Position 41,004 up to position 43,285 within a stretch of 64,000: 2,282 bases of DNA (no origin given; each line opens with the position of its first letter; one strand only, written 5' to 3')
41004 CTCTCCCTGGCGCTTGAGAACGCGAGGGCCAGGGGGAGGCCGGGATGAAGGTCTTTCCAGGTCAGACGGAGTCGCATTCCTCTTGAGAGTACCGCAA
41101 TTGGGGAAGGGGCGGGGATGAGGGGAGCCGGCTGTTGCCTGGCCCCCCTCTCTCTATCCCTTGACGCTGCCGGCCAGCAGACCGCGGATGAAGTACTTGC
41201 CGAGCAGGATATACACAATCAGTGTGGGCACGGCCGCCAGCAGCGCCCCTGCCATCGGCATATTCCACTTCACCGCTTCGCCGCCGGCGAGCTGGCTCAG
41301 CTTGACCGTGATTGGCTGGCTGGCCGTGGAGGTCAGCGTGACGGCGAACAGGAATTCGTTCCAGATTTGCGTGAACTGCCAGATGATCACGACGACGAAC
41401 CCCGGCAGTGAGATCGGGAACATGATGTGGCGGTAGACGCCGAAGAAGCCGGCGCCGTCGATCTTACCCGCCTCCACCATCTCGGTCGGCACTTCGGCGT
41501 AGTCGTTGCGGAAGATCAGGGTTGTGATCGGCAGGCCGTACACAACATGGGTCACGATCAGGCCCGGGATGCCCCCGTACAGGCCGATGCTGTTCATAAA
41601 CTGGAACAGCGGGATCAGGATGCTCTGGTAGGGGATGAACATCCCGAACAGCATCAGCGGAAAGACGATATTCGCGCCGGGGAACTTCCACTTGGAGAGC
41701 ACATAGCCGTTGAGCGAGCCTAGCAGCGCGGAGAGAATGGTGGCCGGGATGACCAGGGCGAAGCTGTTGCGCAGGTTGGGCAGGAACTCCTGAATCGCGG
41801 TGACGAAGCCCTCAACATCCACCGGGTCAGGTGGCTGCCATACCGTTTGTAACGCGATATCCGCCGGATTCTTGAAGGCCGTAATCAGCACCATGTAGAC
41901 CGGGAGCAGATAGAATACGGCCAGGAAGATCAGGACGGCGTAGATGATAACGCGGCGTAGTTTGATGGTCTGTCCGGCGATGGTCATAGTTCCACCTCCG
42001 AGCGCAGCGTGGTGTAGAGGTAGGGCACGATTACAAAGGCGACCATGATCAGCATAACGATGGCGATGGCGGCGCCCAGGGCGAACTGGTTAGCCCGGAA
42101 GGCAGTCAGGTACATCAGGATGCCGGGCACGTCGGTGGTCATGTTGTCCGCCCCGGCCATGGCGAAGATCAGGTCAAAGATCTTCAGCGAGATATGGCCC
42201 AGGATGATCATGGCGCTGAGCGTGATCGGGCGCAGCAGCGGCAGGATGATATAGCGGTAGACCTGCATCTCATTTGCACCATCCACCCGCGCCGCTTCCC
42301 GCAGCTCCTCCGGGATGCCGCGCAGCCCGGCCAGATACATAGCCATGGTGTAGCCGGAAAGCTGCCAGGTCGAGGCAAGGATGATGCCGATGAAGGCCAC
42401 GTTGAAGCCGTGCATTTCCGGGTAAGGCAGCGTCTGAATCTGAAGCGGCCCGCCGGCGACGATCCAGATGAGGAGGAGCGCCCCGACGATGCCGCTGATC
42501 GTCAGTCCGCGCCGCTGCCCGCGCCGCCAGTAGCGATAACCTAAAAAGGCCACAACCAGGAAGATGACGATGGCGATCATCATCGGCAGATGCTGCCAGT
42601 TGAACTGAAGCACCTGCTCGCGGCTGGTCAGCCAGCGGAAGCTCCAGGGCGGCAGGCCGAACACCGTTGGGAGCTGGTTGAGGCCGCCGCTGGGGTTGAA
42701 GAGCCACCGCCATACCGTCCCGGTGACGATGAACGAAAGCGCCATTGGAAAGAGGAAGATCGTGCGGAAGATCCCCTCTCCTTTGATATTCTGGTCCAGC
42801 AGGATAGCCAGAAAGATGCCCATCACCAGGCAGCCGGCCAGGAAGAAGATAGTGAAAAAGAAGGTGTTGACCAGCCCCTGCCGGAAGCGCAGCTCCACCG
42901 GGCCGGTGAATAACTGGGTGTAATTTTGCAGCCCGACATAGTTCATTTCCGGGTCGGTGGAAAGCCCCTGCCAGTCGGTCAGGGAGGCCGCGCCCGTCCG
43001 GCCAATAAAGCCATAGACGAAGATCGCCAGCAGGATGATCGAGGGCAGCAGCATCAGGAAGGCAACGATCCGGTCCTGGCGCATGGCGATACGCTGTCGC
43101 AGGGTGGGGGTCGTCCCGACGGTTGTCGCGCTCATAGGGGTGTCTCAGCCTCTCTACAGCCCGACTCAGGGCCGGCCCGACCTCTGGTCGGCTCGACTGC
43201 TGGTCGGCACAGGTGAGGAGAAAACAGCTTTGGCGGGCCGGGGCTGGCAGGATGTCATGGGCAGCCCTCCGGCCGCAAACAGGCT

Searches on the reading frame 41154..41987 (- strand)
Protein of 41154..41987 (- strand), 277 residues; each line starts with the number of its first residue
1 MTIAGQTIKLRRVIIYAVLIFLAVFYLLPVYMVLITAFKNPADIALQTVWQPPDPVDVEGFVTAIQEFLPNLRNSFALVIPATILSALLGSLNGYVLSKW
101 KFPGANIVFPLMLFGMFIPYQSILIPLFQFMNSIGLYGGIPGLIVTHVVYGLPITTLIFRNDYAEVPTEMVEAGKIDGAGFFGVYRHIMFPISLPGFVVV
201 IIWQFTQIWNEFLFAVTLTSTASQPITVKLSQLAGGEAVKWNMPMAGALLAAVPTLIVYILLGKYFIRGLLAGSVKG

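Call 85: search_protein_families(library=pfam, proteins=[window:41154-41987:-], max_evalue=0.00001)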
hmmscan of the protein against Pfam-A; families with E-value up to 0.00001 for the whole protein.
window:41154-41987:- (277 aa): 1 family
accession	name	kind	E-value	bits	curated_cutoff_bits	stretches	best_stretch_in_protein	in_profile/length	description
PF00528.27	BPD_transp_1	-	6.6e-16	59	26.4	1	90-268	5-180/184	Binding-protein-dependent transport system inner membrane component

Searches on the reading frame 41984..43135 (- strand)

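Call 85: search_protein_families(library=pfam, proteins=[window:41984-43135:-], max_evalue=0.00001)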
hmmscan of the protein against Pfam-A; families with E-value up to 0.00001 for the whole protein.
window:41984-43135:- (383 aa): 1 family
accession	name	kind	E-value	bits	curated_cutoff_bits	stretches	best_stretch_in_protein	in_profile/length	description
PF00528.27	BPD_transp_1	-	9.5e-14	52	26.4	1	216-373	33-178/184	Binding-protein-dependent transport system inner membrane component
